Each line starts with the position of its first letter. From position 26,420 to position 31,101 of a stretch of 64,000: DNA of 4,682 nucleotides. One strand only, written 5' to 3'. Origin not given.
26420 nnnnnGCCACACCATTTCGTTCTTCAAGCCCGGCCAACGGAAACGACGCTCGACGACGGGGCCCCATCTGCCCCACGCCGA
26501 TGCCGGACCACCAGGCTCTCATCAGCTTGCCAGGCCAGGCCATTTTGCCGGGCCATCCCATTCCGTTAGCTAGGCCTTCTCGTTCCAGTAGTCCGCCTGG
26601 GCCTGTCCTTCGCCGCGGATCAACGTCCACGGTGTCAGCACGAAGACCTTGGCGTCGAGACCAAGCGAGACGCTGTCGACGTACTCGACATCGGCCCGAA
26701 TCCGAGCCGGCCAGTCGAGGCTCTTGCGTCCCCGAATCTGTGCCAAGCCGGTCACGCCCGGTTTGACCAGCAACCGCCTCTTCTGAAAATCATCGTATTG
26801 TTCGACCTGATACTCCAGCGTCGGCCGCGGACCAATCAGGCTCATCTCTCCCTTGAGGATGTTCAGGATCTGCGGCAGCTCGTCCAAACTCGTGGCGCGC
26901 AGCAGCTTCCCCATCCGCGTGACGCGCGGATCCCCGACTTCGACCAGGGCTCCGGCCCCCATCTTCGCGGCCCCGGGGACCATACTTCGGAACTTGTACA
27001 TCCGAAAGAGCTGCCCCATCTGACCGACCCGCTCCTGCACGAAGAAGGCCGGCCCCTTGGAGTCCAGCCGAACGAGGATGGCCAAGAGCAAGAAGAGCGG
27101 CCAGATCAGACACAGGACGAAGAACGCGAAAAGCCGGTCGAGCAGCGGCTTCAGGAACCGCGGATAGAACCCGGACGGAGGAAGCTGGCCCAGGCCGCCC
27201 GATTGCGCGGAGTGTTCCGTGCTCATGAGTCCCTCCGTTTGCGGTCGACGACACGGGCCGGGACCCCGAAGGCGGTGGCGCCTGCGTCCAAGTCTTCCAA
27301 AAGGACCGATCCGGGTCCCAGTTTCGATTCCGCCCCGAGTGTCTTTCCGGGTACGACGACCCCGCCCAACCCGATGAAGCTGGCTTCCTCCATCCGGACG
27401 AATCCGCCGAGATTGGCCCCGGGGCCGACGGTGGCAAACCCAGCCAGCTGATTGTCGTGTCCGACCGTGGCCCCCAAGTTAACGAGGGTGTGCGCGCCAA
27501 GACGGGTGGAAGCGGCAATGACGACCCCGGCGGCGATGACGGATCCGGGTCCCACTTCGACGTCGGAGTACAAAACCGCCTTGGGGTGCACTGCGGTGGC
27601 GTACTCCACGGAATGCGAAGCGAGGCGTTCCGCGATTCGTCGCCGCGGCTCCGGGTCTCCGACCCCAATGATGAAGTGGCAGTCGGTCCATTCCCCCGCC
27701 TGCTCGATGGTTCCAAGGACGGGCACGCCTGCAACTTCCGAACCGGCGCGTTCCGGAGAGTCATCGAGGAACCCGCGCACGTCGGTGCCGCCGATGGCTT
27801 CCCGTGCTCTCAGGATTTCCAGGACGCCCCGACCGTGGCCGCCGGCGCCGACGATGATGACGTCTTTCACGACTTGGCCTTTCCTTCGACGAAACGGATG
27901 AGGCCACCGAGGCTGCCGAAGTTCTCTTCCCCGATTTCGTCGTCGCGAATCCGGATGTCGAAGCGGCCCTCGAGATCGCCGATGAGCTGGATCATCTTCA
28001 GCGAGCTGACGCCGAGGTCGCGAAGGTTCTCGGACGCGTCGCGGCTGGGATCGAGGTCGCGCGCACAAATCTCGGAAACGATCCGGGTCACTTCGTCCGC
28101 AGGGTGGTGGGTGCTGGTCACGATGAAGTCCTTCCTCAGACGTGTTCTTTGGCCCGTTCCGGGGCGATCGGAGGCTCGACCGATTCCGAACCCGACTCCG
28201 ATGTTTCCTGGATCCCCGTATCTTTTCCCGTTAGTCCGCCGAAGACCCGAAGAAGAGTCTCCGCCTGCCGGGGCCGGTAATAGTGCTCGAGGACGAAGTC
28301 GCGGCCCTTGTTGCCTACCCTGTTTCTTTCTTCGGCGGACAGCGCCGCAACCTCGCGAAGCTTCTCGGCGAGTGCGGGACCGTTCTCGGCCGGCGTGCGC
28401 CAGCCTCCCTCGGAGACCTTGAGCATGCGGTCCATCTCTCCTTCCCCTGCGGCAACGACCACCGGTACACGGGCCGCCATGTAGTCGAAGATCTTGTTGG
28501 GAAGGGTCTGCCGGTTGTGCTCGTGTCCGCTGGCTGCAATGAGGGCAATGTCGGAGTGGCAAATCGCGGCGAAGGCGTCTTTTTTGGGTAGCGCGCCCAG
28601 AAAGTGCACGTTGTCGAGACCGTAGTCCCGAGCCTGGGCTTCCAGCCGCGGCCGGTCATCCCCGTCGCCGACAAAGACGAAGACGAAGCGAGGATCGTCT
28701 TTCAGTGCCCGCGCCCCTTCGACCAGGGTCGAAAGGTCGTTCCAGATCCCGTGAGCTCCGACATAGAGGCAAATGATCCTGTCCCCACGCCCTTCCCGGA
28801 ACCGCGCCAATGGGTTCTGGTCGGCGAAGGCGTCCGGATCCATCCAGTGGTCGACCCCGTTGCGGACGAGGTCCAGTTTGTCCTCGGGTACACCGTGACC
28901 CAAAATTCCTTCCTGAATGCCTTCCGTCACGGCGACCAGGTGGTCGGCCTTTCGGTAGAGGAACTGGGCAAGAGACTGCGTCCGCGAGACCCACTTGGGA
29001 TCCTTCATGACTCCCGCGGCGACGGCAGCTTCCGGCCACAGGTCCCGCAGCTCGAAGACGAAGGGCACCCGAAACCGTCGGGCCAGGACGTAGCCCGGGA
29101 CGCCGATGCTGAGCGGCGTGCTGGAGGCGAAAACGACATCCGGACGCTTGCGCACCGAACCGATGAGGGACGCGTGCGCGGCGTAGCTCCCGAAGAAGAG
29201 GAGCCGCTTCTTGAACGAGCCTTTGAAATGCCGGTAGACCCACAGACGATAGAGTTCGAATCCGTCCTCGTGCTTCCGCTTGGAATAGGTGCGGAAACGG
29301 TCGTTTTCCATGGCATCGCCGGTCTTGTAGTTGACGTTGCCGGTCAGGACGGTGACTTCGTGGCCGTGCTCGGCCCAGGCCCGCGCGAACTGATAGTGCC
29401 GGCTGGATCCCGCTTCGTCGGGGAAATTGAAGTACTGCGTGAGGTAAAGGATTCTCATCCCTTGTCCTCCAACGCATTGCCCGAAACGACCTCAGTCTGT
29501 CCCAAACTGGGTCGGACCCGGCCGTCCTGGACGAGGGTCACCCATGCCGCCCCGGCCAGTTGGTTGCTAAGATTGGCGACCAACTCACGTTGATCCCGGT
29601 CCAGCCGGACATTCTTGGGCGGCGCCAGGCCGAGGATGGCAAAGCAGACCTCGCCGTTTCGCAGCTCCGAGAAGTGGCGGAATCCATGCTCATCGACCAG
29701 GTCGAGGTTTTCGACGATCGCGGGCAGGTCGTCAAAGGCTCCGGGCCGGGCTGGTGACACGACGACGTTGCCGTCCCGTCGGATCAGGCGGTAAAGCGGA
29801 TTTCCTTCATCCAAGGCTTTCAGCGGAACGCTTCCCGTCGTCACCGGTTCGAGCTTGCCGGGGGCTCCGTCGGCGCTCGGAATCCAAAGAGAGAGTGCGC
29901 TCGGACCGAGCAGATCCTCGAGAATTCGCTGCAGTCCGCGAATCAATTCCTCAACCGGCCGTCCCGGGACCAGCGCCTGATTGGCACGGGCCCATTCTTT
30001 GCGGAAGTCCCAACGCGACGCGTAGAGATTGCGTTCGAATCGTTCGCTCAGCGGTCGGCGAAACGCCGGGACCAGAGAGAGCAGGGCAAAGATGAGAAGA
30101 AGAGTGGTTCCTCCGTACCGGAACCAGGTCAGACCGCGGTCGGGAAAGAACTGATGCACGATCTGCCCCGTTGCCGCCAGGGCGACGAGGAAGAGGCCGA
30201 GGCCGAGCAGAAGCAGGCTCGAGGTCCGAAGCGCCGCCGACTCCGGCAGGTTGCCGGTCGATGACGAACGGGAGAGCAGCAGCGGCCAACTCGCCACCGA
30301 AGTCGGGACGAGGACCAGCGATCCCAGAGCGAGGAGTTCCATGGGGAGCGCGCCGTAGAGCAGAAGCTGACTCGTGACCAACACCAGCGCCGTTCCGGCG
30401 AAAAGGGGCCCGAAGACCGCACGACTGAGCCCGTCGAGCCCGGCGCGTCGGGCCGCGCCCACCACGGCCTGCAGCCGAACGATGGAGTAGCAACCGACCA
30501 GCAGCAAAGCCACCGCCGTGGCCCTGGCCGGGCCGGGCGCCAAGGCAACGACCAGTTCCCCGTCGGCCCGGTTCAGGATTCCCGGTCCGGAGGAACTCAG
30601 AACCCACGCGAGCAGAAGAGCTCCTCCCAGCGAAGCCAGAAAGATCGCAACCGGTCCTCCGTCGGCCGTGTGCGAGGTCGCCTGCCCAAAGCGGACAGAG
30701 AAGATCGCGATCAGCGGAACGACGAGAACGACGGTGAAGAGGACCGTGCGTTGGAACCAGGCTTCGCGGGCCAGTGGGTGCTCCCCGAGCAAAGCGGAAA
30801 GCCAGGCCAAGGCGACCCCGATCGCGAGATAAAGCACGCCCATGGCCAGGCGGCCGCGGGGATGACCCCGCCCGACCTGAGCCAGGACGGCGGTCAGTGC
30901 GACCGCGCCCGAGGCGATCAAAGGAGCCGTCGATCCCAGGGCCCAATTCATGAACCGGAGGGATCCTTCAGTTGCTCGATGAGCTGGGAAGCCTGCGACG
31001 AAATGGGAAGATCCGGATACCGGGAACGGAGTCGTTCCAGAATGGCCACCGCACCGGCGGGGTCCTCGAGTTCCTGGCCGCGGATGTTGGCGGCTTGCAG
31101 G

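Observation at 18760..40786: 22-kb exosortase/EPS supra-operon that ends in surface proteins anchored by non-PEP-CTERM means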

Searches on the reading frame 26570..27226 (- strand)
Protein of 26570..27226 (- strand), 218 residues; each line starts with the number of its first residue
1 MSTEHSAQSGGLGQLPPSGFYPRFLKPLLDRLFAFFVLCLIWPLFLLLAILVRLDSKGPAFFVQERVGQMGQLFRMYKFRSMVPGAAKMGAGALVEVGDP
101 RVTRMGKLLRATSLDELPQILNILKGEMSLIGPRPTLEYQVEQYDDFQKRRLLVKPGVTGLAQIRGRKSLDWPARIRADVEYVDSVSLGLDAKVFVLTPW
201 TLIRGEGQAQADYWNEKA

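Call 5: search_protein_families(library=ncbifam, proteins=[window:26570-27226:-], max_evalue=0.01)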
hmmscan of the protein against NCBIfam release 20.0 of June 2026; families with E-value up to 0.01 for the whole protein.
window:26570-27226:- (218 aa): 10 families
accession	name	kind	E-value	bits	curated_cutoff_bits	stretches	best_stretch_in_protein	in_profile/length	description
TIGR03025.1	EPS_sugtrans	subfamily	1.1e-76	258.9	295.55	1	22-207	254-443/445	exopolysaccharide biosynthesis polyprenyl glycosylphosphotransferase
TIGR03023.1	WcaJ_sugtrans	equivalog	3e-66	224.6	410.75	1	17-206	255-450/453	undecaprenyl-phosphate glucose phosphotransferase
TIGR03022.1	WbaP_sugtrans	subfamily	1.4e-57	196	403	2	99-207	346-454/456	undecaprenyl-phosphate galactose phosphotransferase WbaP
NF052601.1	undeca_RfbP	equivalog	5e-50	170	330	1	23-198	42-231/244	undecaprenyl-phosphate galactose phosphotransferase family protein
NF041877.1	EPS_EpsZ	equivalog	7.2e-44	150.2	800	1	25-207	265-457/459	exopolysaccharide biosynthesis polyisoprenyl-phosphate hexose-1-phosphate transferase EpsZ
TIGR03013.1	EpsB_2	subfamily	3.5e-43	148.3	393.35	1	23-198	252-432/443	TIGR03013 family XrtA/PEP-CTERM system glycosyltransferase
NF007518.0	PRK10124.1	equivalog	2.1e-37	129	684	1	23-198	271-453/464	undecaprenyl-phosphate glucose phosphotransferase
NF050817.1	PolSacchBiosHfsE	equivalog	3.2e-37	128.4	750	1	28-199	274-456/467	polysaccharide biosynthesis protein HfsE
NF011751.0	PRK15204.1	equivalog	1e-34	120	907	1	23-206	277-473/476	undecaprenyl-phosphate galactose phosphotransferase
NF045514.1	glycotran_HepC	equivalog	2e-28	99.2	140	1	23-136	114-212/220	heterocyst development glycosyltransferase HepC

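Call 9: search_protein_families(library=pfam, proteins=[window:26570-27226:-], max_evalue=0.05)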
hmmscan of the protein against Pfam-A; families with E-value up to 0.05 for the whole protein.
window:26570-27226:- (218 aa): 1 family
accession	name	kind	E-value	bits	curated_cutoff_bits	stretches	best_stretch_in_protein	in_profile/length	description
PF02397.22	Bac_transf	-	9.6e-61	204.9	27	1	26-203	1-178/179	Bacterial sugar transferase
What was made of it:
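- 26570..27226 (-): G12: small PglC-type polyprenyl-phosphate sugar-phosphate transferase with an intact DE dyad (218 aa). PF02397 204.9 bits (call 9).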

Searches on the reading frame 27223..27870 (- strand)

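Call 5: search_protein_families(library=ncbifam, proteins=[window:27223-27870:-], max_evalue=0.01)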
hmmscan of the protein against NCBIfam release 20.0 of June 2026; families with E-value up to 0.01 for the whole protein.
window:27223-27870:- (215 aa): 26 families (the best 25 are shown)
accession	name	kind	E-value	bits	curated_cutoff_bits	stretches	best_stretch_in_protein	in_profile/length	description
TIGR03570.1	NeuD_NnaD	subfamily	4.5e-55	186.4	160.8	1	4-206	2-202/202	NeuD/PglB/VioB family sugar acetyltransferase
TIGR03532.1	DapD_Ac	equivalog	2.6e-11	43.6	231.75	1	90-209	85-212/231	2,3,4,5-tetrahydropyridine-2,6-dicarboxylate N-acetyltransferase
NF002060.0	PRK00892.1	subfamily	4.5e-11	42.4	207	1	84-169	100-185/345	UDP-3-O-(3-hydroxymyristoyl)glucosamine N-acyltransferase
NF003657.0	PRK05289.1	equivalog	4.6e-11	42.3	226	1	87-150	5-68/264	acyl-ACP--UDP-N-acetylglucosamine O-acyltransferase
TIGR01852.1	lipid_A_lpxA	equivalog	4.3e-08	32.7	231.05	1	92-150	5-63/254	acyl-ACP--UDP-N-acetylglucosamine O-acyltransferase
TIGR01853.1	lipid_A_lpxD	equivalog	6e-08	32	242.5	1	91-139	128-176/325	UDP-3-O-(3-hydroxymyristoyl)glucosamine N-acyltransferase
NF041874.1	EPS_EpsC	equivalog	8.6e-08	32.1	150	1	79-211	36-167/168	serine O-acetyltransferase EpsC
NF007797.0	PRK10502.1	subfamily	3.1e-07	30.2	192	1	158-211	126-179/183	WcaF family extracellular polysaccharide biosynthesis acetyltransferase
NF007076.0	PRK09527.1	equivalog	6.6e-07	28.9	347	1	162-210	136-184/203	galactoside O-acetyltransferase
NF008349.0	PRK11132.1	equivalog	7.5e-06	25.2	397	1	100-214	138-250/273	serine O-acetyltransferase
TIGR03308.1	phn_thr-fam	hypoth_equivalog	2.3e-05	24.3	201.65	1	163-211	114-162/204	phosphonate metabolim protein, transferase hexapeptide repeat family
TIGR01172.1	cysE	equivalog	2.7e-05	24.2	210.65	1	90-206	48-162/162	serine O-acetyltransferase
NF007499.0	PRK10092.1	equivalog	2.9e-05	23.9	314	1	151-210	123-182/183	maltose O-acetyltransferase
NF010933.0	PRK14353.1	equivalog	3.4e-05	22.6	505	1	90-162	267-338/453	bifunctional UDP-N-acetylglucosamine diphosphorylase/glucosamine-1-phosphate N-acetyltransferase GlmU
NF010935.0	PRK14355.1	equivalog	4.8e-05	22.2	718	1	76-185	243-348/459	bifunctional UDP-N-acetylglucosamine diphosphorylase/glucosamine-1-phosphate N-acetyltransferase GlmU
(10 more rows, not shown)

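Call 9: search_protein_families(library=pfam, proteins=[window:27223-27870:-], max_evalue=0.05)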
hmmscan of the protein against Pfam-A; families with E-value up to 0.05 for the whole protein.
window:27223-27870:- (215 aa): 5 families
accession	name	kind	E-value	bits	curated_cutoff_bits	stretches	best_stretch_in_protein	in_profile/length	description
PF17836.7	PglD_N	-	2.2e-15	57.4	23.4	1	4-83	2-78/78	PglD N-terminal domain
PF00132.30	Hexapep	-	1.6e-11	43.8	27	1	94-119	10-35/36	Bacterial transferase hexapeptide (six repeats)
PF13727.12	CoA_binding_3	-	0.00011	22.7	25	1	5-58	81-133/175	CoA-binding domain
PF02629.25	CoA_binding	-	0.0032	18.6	22.3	1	2-63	4-63/97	CoA binding domain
PF14602.12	Hexapep_2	-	0.0066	16.6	27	0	104-119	18-33/34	Hexapeptide repeat of succinyl-transferase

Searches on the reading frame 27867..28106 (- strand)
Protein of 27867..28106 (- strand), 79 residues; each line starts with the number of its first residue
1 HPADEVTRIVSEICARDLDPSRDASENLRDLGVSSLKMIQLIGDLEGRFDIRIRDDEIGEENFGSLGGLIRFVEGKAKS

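Call 5: search_protein_families(library=ncbifam, proteins=[window:27867-28106:-], max_evalue=0.01)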
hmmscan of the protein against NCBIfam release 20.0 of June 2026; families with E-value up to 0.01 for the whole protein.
window:27867-28106:- (79 aa): 13 families
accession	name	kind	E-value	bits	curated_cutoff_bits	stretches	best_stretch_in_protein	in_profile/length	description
NF002150.0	PRK00982.1-4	subfamily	3.4e-07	30.4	66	1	6-77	6-79/80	acyl carrier protein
NF058660.1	cispen_ACP_AmcB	equivalog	4.6e-07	29.9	80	1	24-75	25-77/80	cispentacin biosynthesis acyl carrier protein AmcB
NF002148.0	PRK00982.1-2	subfamily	8.6e-07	28.7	71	1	4-76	7-77/79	acyl carrier protein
NF002151.0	PRK00982.1-5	equivalog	1.9e-06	27.9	92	1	3-77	5-77/78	acyl carrier protein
TIGR00517.1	acyl_carrier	equivalog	2e-06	27.6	70.45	1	4-74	6-74/77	acyl carrier protein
NF005798.0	PRK07639.1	equivalog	4.4e-06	27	100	1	29-77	34-82/91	petrobactin biosynthesis protein AsbD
NF005480.0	PRK07081.1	equivalog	7.3e-06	25.8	72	1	24-73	24-73/83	acyl carrier protein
NF002149.0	PRK00982.1-3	equivalog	3.6e-05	23.6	106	1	6-58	8-60/78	acyl carrier protein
NF002147.0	PRK00982.1-1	equivalog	7.1e-05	22.6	84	1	6-75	12-79/83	acyl carrier protein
NF003464.0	PRK05087.1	equivalog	0.00067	19.6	68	1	4-63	5-64/78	D-alanine--poly(phosphoribitol) ligase subunit DltC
NF005079.0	PRK06508.1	equivalog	0.00074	19.9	83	1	4-54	6-56/93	acyl carrier protein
NF009104.0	PRK12449.1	equivalog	0.0011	18.9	70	1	29-73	33-75/80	acyl carrier protein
NF040636.1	AcpM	exception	0.0043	17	146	1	6-59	10-63/93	meromycolate extension acyl carrier protein AcpM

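Call 9: search_protein_families(library=pfam, proteins=[window:27867-28106:-], max_evalue=0.05)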
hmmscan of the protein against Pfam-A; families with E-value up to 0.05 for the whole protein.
window:27867-28106:- (79 aa): 1 family
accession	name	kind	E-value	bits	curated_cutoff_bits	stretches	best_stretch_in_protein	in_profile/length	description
PF00550.31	PP-binding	-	8.3e-11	42.4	20.8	1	5-72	2-66/67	Phosphopantetheine attachment site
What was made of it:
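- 27867..28121 (-): G10: acyl carrier protein (84 aa from GTG 28121, preceded by GGAAGGA); GTGA overlap with G11. PF00550 42 bits (call 9).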

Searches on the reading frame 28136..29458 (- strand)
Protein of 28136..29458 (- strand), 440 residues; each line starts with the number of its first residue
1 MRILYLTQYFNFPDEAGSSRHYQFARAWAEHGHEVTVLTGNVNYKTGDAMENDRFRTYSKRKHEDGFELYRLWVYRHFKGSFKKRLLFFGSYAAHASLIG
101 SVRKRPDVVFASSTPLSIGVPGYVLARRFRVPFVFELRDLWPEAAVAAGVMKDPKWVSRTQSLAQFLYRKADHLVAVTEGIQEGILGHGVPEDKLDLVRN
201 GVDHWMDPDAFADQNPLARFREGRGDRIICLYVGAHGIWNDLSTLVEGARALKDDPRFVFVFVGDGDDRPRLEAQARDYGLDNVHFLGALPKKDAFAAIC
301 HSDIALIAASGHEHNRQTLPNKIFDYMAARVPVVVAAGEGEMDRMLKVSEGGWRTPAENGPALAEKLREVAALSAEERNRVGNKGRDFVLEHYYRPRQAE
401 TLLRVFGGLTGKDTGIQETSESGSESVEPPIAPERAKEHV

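Call 5: search_protein_families(library=ncbifam, proteins=[window:28136-29458:-], max_evalue=0.01)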
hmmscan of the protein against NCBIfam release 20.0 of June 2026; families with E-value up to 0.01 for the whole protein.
window:28136-29458:- (440 aa): 15 families
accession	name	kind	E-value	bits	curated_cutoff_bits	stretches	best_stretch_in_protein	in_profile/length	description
NF007640.0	PRK10307.1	subfamily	6.5e-33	114.2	276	1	1-395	1-393/411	WcaI family glycosyltransferase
TIGR04063.1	stp3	hypoth_equivalog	2.7e-28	99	442.05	1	57-393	45-379/397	TIGR04063 family PEP-CTERM/XrtA system glycosyltransferase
TIGR04007.1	wcaI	equivalog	1.1e-17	63.8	800.45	1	27-347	26-350/407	colanic acid biosynthesis glycosyltransferase WcaI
TIGR03088.1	stp2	hypoth_equivalog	3.6e-12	46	409.05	1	172-406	138-370/374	TIGR03088 family PEP-CTERM/XrtA system glycosyltransferase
TIGR04005.1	wcaL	equivalog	3e-10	39.5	537.6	1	164-393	168-390/406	colanic acid biosynthesis glycosyltransferase WcaL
NF041876.1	EPS_EpsE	equivalog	2.2e-09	37.1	400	1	267-402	255-389/389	exopolysaccharide biosynthesis GT4 family glycosyltransferase EpsE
NF053787.1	GlcN_PG_synth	equivalog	3.1e-06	26.3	480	1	158-406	131-356/361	N-acetylglucosaminyl phosphatidylglycerol synthase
TIGR03999.1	thiol_BshA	equivalog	2.8e-05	23.2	273.7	1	231-393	203-357/375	N-acetyl-alpha-D-glucosaminyl L-malate synthase BshA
NF038295.1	EPS_HpsP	equivalog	6.3e-05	22.1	550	0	325-406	306-384/388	hormogonium polysaccharide biosynthesis glycosyltransferase HpsP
TIGR02149.1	glgA_Coryne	subfamily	6.5e-05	22.2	302.4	1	167-393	141-374/391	glycogen synthase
NF047676.1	TeichurnBiosyTuaH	equivalog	0.00053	19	550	1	169-334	157-317/384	teichuronic acid biosynthesis protein TuaH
NF047684.1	TeichurnBiosyTuaC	equivalog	0.0013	17.7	550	1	225-404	217-384/391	teichuronic acid biosynthesis protein TuaC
NF041010.1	glycosy_Agl16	equivalog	0.0037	16.2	575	0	161-351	124-298/352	glycosylation protein Agl16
NF041879.1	EPS_EpsH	equivalog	0.0038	16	800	1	232-412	242-419/431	exopolysaccharide biosynthesis glycosyltransferase EpsH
TIGR03087.1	stp1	hypoth_equivalog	0.004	16.4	316.65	0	320-405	312-393/397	TIGR03087 family PEP-CTERM/XrtA system glycosyltransferase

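Call 9: search_protein_families(library=pfam, proteins=[window:28136-29458:-], max_evalue=0.05)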
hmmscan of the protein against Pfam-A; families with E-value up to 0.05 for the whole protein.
window:28136-29458:- (440 aa): 5 families
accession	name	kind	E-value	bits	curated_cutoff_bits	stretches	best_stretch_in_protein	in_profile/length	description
PF13579.12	Glyco_trans_4_4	-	8.7e-24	85.1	29.7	1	22-201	8-158/158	Glycosyl transferase 4-like domain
PF13439.12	Glyco_transf_4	-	1.8e-17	64.3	28.5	1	22-204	9-168/170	Glycosyltransferase Family 4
PF00534.26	Glycos_transf_1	-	1.3e-16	61.1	26.4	1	222-387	9-171/172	Glycosyl transferases group 1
PF13692.12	Glyco_trans_1_4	-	6e-16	59.4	27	1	229-370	3-139/142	Glycosyl transferases group 1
PF13524.12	Glyco_trans_1_2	-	9.3e-12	45.5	25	1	250-403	7-143/144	Glycosyl transferase-like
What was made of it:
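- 28136..29458 (-): G9: GT4 glycosyltransferase (440 aa). PF13579, PF00534; WcaI-like, and TIGR04063 (PEP-CTERM/XrtA system GT) 99 bits (calls 5, 9).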

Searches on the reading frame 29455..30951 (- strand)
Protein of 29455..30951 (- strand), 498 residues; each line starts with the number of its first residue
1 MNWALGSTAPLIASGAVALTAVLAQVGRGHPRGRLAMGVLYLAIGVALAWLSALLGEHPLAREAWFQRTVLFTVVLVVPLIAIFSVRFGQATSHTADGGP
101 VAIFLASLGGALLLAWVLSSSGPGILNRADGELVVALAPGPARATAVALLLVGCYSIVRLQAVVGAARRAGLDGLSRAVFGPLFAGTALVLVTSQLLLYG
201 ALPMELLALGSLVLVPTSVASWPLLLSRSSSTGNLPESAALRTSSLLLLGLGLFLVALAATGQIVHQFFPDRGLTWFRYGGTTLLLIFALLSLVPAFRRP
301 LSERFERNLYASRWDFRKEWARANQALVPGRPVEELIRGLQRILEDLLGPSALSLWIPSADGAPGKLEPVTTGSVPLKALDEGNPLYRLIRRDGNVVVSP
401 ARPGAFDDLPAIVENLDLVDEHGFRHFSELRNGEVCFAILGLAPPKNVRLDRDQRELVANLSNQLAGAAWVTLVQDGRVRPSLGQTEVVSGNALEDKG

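Call 4: search_protein_families(library=ncbifam, proteins=[window:29455-30951:-], max_evalue=0.01)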
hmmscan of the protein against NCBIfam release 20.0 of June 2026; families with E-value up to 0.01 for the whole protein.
window:29455-30951:- (498 aa): 1 family
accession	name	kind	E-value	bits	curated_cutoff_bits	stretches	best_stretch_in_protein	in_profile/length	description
TIGR02916.1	PEP_his_kin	equivalog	1.5e-10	40.3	300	1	15-360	6-347/679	XrtA/PEP-CTERM system histidine kinase PrsK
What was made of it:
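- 29455..30951 (-): G8: kinase-less PrsK-like protein with 9 membrane helices and a weak GAF domain; no HisKA or HATPase (498 aa). TIGR02916, 40 bits, residues 15-360 aligned to the N-terminal half of the profile only (call 4).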

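Call 8: search_protein_families(library=pfam, proteins=[window:29455-30951:-], max_evalue=0.01)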
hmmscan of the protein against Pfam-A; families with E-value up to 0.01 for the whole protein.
window:29455-30951:- (498 aa): 0 families

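Call 39: search_protein_families(library=pfam, alignment_id=A3, max_evalue=1)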
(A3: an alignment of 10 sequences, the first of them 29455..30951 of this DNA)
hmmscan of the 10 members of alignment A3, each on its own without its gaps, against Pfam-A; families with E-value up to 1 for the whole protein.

A. member 1, window:29455-30951:- (498 aa): 3 families
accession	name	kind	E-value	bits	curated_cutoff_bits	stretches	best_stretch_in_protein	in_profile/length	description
PF01590.32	GAF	-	0.024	15.6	22.4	1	333-468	2-132/133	GAF domain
PF13492.12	GAF_3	-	0.071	14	27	1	334-468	3-126/129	GAF domain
PF04148.18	Erv26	-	0.22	11.8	22.2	1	37-83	16-62/202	Transmembrane adaptor Erv26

B. families by the number of members that match (of 10 scanned): 12 families
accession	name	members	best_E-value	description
PF01590.32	GAF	4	2.5e-07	GAF domain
PF13492.12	GAF_3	4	0.00061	GAF domain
PF04932.20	Wzy_C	2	2.5e-18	O-Antigen ligase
PF13185.12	GAF_2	2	2.3e-06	GAF domain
PF02518.31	HATPase_c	1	5.4e-17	Histidine kinase-, DNA gyrase B-, and HSP90-like ATPase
PF00512.31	HisKA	1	0.00013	His Kinase A (phospho-acceptor) domain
PF16927.11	HisKA_7TM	1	0.00055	N-terminal 7TM region of histidine kinase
PF13581.12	HATPase_c_2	1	0.058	Histidine kinase-like ATPase domain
PF18565.7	Glyco_hydro2_C5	1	0.12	Glycoside hydrolase family 2 C-terminal domain 5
PF03597.20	FixS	1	0.21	Cytochrome oxidase maturation protein cbb3-type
PF04148.18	Erv26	1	0.22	Transmembrane adaptor Erv26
PF15946.10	DUF4754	1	0.32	Domain of unknown function (DUF4754)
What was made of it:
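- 29455..30951 (-): GAF is weak and no kinase domains are found (call 39).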
